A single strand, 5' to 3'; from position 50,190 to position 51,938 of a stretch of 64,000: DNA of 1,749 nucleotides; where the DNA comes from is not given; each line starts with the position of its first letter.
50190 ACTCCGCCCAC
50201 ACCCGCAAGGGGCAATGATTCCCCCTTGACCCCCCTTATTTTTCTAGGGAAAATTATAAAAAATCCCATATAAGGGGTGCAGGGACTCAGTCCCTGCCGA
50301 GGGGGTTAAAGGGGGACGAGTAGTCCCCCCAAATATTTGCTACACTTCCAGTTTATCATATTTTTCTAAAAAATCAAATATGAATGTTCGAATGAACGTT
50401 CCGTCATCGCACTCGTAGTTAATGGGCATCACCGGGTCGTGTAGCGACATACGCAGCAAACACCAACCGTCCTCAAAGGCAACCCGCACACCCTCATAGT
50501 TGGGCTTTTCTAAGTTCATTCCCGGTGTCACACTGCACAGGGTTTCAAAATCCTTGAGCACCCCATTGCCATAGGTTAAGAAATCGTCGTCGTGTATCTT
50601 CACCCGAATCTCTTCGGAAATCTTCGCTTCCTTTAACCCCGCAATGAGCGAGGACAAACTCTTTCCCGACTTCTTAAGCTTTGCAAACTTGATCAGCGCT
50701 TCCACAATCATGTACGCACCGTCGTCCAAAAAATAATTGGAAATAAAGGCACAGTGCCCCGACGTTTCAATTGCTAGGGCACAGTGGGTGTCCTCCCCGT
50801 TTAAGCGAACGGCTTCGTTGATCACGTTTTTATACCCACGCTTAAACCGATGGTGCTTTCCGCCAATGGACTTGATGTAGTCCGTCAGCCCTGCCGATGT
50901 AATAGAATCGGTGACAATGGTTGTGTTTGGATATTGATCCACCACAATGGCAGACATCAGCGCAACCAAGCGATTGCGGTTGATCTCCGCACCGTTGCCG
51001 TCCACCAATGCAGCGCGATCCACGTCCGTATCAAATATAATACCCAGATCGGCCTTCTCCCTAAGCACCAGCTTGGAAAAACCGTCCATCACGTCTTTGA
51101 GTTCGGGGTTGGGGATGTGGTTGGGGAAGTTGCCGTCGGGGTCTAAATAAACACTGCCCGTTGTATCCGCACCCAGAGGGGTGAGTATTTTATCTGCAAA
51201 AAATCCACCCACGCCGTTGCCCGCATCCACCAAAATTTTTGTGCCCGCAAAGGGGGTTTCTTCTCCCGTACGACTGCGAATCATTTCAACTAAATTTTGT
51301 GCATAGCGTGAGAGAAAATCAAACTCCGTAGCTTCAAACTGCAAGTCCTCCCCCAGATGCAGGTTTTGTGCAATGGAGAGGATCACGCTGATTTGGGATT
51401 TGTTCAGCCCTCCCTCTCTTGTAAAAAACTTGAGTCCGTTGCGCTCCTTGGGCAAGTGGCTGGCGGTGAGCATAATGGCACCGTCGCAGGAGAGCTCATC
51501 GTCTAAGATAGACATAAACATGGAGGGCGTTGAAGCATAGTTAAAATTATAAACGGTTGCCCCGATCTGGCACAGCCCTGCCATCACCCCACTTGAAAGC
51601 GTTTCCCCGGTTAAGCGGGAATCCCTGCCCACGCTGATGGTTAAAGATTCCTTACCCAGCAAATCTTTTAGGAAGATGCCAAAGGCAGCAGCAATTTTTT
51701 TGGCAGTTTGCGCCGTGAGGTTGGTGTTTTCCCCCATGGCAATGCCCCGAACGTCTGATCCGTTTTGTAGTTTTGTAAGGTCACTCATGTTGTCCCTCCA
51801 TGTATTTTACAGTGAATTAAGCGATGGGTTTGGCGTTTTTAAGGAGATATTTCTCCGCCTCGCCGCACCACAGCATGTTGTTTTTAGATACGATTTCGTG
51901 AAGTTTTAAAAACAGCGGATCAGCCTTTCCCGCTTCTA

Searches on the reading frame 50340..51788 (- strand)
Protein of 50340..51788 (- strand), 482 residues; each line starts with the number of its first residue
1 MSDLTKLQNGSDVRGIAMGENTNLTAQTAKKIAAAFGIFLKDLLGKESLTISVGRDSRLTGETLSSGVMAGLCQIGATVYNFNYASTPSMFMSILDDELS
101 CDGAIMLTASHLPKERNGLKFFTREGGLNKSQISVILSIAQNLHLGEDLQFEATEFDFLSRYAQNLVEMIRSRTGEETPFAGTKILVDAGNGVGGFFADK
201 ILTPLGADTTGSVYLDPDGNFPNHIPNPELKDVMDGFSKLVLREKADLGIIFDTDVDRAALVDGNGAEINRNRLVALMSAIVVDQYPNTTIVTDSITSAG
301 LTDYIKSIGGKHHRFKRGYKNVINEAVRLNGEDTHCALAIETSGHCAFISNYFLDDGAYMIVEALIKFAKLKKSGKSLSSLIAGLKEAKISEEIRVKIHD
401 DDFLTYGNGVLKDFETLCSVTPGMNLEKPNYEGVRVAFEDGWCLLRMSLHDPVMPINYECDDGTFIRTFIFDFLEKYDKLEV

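Call 8: search_protein_families(library=ncbifam, proteins=[window:50340-51788:-])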
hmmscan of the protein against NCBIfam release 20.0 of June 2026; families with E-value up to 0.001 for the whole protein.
window:50340-51788:- (482 aa): 6 families
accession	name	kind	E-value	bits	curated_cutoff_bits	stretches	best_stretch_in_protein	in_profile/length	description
TIGR03990.1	Arch_GlmM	equivalog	2.7e-68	230.9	439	1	7-464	3-431/444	phosphoglucosamine mutase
NF046027.1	PhglucPhmanMutPgmG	equivalog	8.6e-57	192.8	600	1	11-458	13-431/460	phosphoglucomutase/phosphomannomutase PgmG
NF007088.0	PRK09542.1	equivalog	8.1e-47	160.2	618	1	3-466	7-442/456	phosphomannomutase/phosphoglucomutase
TIGR01455.1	glmM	equivalog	7.3e-41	140.3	447.55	1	13-388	6-367/442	phosphoglucosamine mutase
NF011943.0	PRK15414.1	subfamily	1.5e-33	116.5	801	1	10-460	9-436/456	phosphomannomutase CpsG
NF005737.0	PRK07564.1-1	equivalog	7.8e-07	28.1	378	1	157-280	180-303/543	alpha-D-glucose phosphate-specific phosphoglucomutase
